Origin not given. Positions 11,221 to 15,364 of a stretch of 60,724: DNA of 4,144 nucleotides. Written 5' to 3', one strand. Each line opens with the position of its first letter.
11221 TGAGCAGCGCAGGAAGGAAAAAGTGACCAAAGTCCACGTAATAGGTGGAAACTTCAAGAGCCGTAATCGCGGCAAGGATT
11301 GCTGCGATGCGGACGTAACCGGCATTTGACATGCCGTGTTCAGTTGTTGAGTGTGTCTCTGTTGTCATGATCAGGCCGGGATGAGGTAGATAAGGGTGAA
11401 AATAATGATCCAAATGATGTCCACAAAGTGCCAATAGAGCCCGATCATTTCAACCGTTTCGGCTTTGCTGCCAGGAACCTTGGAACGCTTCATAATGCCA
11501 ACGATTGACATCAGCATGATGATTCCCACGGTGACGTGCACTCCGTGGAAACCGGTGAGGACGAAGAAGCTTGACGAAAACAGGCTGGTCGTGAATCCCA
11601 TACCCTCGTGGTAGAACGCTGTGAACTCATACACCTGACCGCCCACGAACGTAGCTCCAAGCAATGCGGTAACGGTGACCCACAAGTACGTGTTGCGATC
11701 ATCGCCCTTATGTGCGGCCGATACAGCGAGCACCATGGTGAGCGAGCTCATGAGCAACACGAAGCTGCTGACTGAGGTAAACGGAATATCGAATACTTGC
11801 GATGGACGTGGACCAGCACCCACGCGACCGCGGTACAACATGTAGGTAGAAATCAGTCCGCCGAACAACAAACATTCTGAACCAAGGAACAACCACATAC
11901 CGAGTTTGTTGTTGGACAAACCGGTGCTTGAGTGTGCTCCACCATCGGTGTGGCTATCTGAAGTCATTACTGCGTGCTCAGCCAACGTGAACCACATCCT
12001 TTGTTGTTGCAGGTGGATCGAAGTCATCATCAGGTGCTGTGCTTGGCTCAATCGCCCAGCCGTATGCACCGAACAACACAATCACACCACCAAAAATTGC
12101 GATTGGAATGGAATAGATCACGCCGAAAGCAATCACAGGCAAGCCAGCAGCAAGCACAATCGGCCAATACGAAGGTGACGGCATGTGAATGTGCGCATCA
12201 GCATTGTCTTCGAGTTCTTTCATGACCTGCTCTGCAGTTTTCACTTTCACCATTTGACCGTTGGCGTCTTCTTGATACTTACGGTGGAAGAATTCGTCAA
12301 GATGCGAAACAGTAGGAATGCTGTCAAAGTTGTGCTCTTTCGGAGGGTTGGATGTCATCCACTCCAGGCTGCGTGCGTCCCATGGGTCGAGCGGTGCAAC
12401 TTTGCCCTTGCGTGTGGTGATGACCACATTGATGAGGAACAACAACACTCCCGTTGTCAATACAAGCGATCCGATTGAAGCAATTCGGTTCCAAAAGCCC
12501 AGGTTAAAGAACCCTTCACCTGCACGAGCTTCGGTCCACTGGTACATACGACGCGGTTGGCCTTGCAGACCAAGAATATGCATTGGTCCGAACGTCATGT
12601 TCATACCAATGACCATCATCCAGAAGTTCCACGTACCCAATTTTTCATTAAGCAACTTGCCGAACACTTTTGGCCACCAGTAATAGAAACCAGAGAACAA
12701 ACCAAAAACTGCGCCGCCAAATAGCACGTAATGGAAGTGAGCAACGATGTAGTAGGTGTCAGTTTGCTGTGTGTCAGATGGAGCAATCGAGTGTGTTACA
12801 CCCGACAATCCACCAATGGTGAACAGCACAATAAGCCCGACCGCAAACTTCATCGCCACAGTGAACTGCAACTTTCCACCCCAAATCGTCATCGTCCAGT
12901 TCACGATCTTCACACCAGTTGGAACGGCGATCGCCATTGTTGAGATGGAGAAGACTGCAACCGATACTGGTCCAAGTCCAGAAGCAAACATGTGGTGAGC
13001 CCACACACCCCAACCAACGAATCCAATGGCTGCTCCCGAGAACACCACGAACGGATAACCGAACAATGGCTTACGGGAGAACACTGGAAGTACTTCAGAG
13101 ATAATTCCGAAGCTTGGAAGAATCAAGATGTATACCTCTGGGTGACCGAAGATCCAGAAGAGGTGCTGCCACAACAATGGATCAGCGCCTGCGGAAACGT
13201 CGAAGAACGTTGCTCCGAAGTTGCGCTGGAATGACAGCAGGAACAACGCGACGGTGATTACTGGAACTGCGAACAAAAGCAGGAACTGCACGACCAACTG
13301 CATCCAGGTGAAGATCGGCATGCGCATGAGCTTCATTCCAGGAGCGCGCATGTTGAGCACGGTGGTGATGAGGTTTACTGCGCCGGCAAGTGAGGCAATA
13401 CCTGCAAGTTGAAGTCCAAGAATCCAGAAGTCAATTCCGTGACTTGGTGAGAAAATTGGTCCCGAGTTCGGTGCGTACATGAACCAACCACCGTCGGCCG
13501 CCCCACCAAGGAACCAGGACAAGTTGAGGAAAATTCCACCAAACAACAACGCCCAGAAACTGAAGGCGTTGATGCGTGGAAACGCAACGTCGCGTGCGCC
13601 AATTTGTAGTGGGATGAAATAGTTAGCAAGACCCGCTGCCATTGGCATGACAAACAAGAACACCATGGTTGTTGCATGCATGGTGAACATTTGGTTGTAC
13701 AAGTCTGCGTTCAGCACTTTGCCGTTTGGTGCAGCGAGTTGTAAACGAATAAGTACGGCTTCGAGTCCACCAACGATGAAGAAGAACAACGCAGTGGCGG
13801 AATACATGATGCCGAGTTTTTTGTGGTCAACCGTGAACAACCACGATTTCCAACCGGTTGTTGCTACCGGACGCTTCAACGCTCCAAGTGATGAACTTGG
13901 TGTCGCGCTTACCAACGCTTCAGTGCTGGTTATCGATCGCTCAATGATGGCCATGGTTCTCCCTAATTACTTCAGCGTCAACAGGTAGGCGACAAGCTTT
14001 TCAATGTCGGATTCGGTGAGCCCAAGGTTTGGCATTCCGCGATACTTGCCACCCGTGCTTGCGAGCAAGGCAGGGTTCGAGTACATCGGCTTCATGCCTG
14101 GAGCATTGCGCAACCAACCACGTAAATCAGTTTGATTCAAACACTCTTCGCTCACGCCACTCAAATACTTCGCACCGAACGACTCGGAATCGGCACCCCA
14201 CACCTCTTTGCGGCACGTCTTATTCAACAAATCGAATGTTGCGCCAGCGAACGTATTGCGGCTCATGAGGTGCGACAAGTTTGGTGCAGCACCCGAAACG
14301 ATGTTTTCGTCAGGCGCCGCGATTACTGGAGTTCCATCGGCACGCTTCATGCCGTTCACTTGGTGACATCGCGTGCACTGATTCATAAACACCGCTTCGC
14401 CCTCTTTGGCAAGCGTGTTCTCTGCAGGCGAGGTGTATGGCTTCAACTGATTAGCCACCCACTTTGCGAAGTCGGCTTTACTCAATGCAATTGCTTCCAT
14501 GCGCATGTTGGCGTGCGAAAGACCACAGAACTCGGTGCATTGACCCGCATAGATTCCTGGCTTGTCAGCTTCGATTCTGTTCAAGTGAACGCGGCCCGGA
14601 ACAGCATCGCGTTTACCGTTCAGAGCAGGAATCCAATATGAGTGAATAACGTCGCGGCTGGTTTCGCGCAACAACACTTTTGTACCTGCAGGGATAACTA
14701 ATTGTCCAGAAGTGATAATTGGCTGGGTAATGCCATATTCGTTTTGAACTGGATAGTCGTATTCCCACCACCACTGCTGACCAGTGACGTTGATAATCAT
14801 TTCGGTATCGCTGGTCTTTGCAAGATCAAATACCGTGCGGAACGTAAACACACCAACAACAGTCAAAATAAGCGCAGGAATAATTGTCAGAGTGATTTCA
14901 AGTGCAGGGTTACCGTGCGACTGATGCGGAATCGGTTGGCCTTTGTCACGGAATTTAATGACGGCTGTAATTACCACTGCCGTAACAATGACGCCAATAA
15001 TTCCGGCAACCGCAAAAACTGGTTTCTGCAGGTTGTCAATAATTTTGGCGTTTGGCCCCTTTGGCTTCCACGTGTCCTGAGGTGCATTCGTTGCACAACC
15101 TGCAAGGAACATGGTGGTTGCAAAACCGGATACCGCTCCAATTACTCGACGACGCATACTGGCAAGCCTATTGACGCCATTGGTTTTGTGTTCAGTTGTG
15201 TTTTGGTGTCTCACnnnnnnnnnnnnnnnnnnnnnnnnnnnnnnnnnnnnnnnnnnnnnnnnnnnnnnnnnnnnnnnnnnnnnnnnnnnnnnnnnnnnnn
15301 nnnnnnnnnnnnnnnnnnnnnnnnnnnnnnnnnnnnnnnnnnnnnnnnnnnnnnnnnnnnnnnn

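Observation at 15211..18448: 'Ghost oxidase': intact but ligand-less paralogs of heme-copper oxidase subunits I, III and II inserted between ctaB and ctaC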

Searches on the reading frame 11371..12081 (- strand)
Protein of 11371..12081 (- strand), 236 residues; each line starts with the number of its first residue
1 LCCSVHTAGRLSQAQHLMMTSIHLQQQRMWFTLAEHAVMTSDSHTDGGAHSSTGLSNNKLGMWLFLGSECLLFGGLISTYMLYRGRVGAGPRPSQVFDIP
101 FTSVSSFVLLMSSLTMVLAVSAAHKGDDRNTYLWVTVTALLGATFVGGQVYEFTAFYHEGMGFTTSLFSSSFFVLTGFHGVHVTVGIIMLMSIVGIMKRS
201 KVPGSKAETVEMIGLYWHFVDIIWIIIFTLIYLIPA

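Call 3: search_protein_families(library=pfam, proteins=[window:11371-12081:-], max_evalue=1)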
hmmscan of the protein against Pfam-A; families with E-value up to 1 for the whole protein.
window:11371-12081:- (236 aa): 2 families
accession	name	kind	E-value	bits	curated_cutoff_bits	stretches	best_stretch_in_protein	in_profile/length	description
PF00510.24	COX3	-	3.8e-19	70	23.8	1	44-233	62-255/258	Cytochrome c oxidase subunit III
PF17609.7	HCMV_UL124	-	0.2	12.3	27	0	165-211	47-92/126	Family of unknown function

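Call 4: search_protein_families(library=ncbifam, proteins=[window:11371-12081:-], max_evalue=1)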
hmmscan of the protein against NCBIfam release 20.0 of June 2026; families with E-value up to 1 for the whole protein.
window:11371-12081:- (236 aa): 4 families
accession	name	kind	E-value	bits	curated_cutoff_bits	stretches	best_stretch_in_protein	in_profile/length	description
TIGR02842.1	CyoC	equivalog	1.7e-47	162.1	223.75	1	60-234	3-177/180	cytochrome o ubiquinol oxidase subunit III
TIGR02897.1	QoxC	equivalog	4.7e-45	154.1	239.9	1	57-234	9-187/190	cytochrome aa3 quinol oxidase subunit III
NF007944.0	PRK10663.1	equivalog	1.4e-42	145.9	340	1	40-235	8-202/204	cytochrome o ubiquinol oxidase subunit III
NF050119.1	aa3_CtaE_Actin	exception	1.1e-39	136.6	190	1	59-234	12-189/190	aa3-type cytochrome oxidase subunit III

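Call 87: search_solved_structures(query=window:11371-11967:-, max_evalue=0.001)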
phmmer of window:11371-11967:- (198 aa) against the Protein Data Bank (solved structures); distinct sequences matched with E-value up to 0.001: 31.
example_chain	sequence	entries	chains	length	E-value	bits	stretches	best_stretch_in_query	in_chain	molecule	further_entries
6kob_C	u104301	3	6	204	1e-41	146.1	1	13-196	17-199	AA3-600 quinol oxidase subunit IIII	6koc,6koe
1fft_C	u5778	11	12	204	5.5e-38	134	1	9-197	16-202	UBIQUINOL OXIDASE | Cytochrome o ubiquinol oxidase | Cytochrome bo(3) ubiquinol oxidase subunit 3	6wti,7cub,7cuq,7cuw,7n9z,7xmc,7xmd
8f68_C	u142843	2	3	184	7.4e-37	130.3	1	22-197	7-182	Cytochrome bo(3) ubiquinol oxidase subunit 3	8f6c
9ufb_C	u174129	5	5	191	2.6e-31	112.2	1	21-196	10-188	Cytochrome bo(3) ubiquinol oxidase subunit 3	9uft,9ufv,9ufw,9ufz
8hcr_G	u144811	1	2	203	1.8e-29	106.2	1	12-196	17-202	Probable cytochrome c oxidase subunit 3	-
9wcx_f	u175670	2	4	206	5.1e-29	104.7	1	21-196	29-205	Probable cytochrome c oxidase subunit 3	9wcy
7q21_E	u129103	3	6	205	1.6e-28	103.1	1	22-196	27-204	Cytochrome c oxidase subunit 3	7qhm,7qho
6adq_G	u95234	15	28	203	1.6e-28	103.1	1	12-196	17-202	Cytochrome c oxidase subunit 3 | Cytochrome aa3 subunit 3 | Probable cytochrome c oxidase subunit 3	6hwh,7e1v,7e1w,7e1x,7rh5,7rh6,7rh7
2yev_A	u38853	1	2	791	3.5e-20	75.9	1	11-195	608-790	CYTOCHROME C OXIDASE POLYPEPTIDE I+III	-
9fks_i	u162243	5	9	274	1.5e-18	70.5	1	64-195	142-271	cytochrome-c oxidase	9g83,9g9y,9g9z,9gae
9f5x_2D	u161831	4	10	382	1.4e-17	67.4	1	8-195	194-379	Cytochrome c oxidase subunit 3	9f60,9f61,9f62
1qle_C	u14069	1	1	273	5.4e-17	65.5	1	64-195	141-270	CYTOCHROME C OXIDASE POLYPEPTIDE III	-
7ate_C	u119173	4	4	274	5.4e-17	65.5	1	64-195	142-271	Cytochrome c oxidase subunit 3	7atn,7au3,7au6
1m56_C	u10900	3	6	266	4.1e-16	62.6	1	65-195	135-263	CYTOCHROME C OXIDASE | Cytochrome c oxidase polypeptide III (Cytochrome AA3 subunit 3)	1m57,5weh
8c8q_C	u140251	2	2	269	4.7e-14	55.9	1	9-195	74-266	Cytochrome c oxidase subunit 3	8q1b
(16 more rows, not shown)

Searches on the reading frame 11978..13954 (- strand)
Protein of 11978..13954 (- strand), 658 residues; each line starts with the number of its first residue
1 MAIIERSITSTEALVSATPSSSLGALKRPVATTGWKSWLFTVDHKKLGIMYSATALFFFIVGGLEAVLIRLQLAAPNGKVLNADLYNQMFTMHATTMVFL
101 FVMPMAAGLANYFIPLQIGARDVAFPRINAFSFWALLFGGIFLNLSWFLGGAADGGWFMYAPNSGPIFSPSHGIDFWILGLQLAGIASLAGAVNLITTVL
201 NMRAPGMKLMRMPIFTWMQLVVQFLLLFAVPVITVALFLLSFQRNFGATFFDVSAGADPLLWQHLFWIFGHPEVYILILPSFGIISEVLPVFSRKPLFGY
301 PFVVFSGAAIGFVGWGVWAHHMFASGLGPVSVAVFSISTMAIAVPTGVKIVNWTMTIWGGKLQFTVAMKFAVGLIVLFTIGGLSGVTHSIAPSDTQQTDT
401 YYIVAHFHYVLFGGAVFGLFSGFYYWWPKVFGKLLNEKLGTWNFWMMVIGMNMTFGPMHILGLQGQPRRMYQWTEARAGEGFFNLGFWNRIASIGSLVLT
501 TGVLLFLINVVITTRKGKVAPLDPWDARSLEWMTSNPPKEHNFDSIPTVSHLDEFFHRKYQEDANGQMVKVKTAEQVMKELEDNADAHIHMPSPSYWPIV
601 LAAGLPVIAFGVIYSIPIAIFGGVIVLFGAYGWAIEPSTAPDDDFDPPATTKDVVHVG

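Call 3: search_protein_families(library=pfam, proteins=[window:11978-13954:-], max_evalue=1)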
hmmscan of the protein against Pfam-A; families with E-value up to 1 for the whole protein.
window:11978-13954:- (658 aa): 3 families
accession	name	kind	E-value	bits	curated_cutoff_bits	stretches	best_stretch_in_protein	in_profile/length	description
PF00115.25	COX1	-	9.1e-156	519.5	34.8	1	46-498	1-436/436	Cytochrome C and Quinol oxidase polypeptide I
PF12270.13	Cyt_c_ox_IV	-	9e-06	26.2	26.9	1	573-637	62-126/132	Cytochrome c oxidase subunit IV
PF24396.1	DUF7541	-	0.0093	16.2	28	1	591-629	11-49/120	Family of unknown function (DUF7541)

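Call 4: search_protein_families(library=ncbifam, proteins=[window:11978-13954:-], max_evalue=1)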
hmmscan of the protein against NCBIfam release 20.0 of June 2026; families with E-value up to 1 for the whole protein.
window:11978-13954:- (658 aa): 7 families
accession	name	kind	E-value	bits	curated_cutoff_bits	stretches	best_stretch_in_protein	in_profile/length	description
TIGR02891.1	CtaD_CoxA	equivalog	4.1e-206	685.5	670.75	1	38-549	1-504/504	cytochrome c oxidase subunit I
TIGR02882.1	QoxB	equivalog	1.5e-186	621.6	1015.5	1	35-630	41-617/643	cytochrome aa3 quinol oxidase subunit I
NF050116.1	cyt_aa3_Actin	exception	3.9e-180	600.1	880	1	38-561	2-519/522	aa3-type cytochrome oxidase subunit I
TIGR02843.1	CyoB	equivalog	9.7e-167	556.2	1020.35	1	34-629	43-622/646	cytochrome o ubiquinol oxidase subunit I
NF011592.0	PRK15017.1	equivalog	6.2e-139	464.7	1271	1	34-626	44-623/663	cytochrome o ubiquinol oxidase subunit I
NF041075.1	quin_ox_SoxB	equivalog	4.1e-21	75.5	700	1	54-428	3-371/468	proton pump complex quinol oxidase subunit SoxB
TIGR00780.1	ccoN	equivalog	1.6e-11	43.8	583.15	1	54-518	14-462/474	cytochrome-c oxidase, cbb3-type subunit I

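Call 55: search_solved_structures(query=window:11978-13954:-, max_evalue=1e-20)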
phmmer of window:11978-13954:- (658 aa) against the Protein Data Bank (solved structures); distinct sequences matched with E-value up to 1e-20: 41.
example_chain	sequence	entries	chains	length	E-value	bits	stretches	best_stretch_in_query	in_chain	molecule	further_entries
8hcr_F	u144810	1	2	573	8.5e-153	513.9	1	17-553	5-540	Probable cytochrome c oxidase subunit 1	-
9wcx_I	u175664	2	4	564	4.3e-152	511.5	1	39-556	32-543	Cytochrome c oxidase subunit 1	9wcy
6adq_F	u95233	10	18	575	4.4e-151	508.2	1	39-557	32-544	Cytochrome c oxidase subunit 1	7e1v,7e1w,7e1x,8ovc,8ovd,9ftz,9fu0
7rh5_R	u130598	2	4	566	8.2e-151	507.3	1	39-557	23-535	Cytochrome c oxidase subunit 1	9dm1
6kob_A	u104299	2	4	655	1.3e-150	506.7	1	35-615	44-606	AA3-600 quinol oxidase subunit I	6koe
6koc_A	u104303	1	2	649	1.3e-150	506.6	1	35-615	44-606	AA3-600 quinol oxidase subunit I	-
7rh6_R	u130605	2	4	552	4.7e-150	504.8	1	39-554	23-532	Cytochrome c oxidase subunit 1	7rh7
6hwh_V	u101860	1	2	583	3.4e-149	502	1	39-552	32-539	Cytochrome c oxidase subunit 1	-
7q21_D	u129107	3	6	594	1.5e-142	480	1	31-556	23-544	Cytochrome c oxidase subunit 1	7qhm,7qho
7jro_a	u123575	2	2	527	2.6e-141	475.9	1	37-551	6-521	COX1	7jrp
2yev_A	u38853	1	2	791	7.3e-136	457.9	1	38-637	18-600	CYTOCHROME C OXIDASE POLYPEPTIDE I+III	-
8f68_A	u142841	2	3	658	3.8e-129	435.7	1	34-626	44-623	Cytochrome bo(3) ubiquinol oxidase subunit 1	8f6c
1fft_A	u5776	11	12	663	4.1e-129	435.6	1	34-626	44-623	UBIQUINOL OXIDASE | Cytochrome o ubiquinol oxidase, subunit I | Cytochrome bo(3) ubiquinol oxidase subunit 1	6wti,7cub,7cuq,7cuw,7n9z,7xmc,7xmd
9ufb_A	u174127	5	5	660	7.1e-128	431.5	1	35-561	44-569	Cytochrome bo(3) ubiquinol oxidase subunit 1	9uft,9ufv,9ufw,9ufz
6giq_a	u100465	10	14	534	2.2e-125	423.3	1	37-508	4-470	Cytochrome c oxidase subunit 1 | CYTOCHROME C OXIDASE SUBUNIT 1; SYNONYM: CYTOCHROME C OXIDASE POLYPEPTIDE I, COX1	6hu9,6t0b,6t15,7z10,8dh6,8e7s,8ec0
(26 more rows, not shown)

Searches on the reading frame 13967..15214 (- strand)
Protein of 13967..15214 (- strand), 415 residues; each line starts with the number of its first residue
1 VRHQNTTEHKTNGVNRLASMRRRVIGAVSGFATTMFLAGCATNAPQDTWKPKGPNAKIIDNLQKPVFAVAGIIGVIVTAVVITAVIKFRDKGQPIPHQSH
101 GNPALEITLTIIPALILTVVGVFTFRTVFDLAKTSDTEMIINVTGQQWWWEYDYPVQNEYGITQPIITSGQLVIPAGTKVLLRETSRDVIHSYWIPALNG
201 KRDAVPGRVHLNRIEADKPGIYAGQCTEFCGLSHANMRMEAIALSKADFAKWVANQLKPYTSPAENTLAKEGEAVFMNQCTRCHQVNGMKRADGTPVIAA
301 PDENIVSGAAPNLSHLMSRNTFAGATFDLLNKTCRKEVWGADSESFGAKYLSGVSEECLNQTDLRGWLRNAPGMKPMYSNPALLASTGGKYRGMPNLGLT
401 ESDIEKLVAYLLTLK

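Call 3: search_protein_families(library=pfam, proteins=[window:13967-15214:-], max_evalue=1)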
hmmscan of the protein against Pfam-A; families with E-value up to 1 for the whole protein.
window:13967-15214:- (415 aa): 7 families
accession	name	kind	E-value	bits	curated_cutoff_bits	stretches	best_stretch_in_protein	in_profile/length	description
PF00116.26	COX2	-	2.6e-21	76.2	22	1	139-239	1-115/120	Cytochrome C oxidase subunit II, periplasmic domain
PF00034.26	Cytochrom_C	-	7.9e-11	43.6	21.3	2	269-332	1-49/90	Cytochrome c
PF02790.20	COX2_TM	-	6.4e-10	39.5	22.8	1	54-126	14-87/88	Cytochrome C oxidase subunit II, transmembrane domain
PF13442.11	Cytochrome_CBB3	-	7.7e-06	26.6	27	1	269-291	3-24/68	Cytochrome C oxidase, cbb3-type, subunit III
PF04956.18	TrbC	-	0.0015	19.2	27.9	1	18-81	5-67/98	TrbC/VIRB2 pilin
PF22113.1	Mtrc-MtrF_II-IV_dom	-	0.12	12.4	30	1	227-296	28-100/176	Outer membrane cytochrome MtrC/MtrF-like, domains II/IV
PF04549.19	CD47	-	0.18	12.4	25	1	72-143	36-101/147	CD47 transmembrane region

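Call 4: search_protein_families(library=ncbifam, proteins=[window:13967-15214:-], max_evalue=1)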
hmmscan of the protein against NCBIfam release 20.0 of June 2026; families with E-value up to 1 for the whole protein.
window:13967-15214:- (415 aa): 17 families
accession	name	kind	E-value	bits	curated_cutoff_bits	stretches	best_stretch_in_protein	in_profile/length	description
TIGR02866.1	CoxB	equivalog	2.5e-55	187.2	147.7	1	55-253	5-201/202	cytochrome c oxidase subunit II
NF050117.1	aa3_CtaC_Actin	exception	7.1e-46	156.4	250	1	32-253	9-242/244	aa3-type cytochrome oxidase subunit II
TIGR01432.1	QOXA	equivalog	1e-27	96.9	240.95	1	31-254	4-224/227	cytochrome aa3 quinol oxidase subunit II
NF007816.0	PRK10525.1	equivalog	2.2e-21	76.3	511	1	23-258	8-240/318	cytochrome o ubiquinol oxidase subunit II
TIGR01433.1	CyoA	equivalog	5.6e-21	75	266.2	1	30-255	3-224/226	ubiquinol oxidase subunit II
TIGR04246.1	nitrous_NosZ_Gp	equivalog_domain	1e-05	24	625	1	183-238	516-571/578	Sec-dependent nitrous-oxide reductase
TIGR00782.1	ccoP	equivalog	0.00072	18.9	179.95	1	235-294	168-229/285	cytochrome-c oxidase, cbb3-type subunit III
TIGR04485.1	thiosulf_SoxX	equivalog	0.0041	17.8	61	1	352-414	26-78/78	sulfur oxidation c-type cytochrome SoxX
NF040606.1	CytoC_perox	subfamily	0.015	14.5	150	1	262-292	291-321/524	di-heme-cytochrome C peroxidase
TIGR00886.1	2A0108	subfamily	0.018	14.2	311.7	1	69-148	133-208/368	NarK family nitrate/nitrite MFS transporter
NF050122.1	bc1_QcrC_actin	exception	0.019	14.3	200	1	258-297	30-69/253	cytochrome bc1 complex diheme cytochrome c subunit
TIGR02603.1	CxxCH_TIGR02603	domain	0.026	14.5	68.15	1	269-288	3-22/134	putative heme-binding domain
TIGR04244.1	nitrous_NosZ_RR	equivalog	0.032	12.8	625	1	186-240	569-623/627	TAT-dependent nitrous-oxide reductase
NF045930.1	Cytc6PetJCyano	equivalog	0.036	14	135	1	261-285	20-44/110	cytochrome c6 PetJ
NF045774.1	cytochro_C551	exception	0.06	13.3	118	0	263-287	33-57/110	cytochrome c551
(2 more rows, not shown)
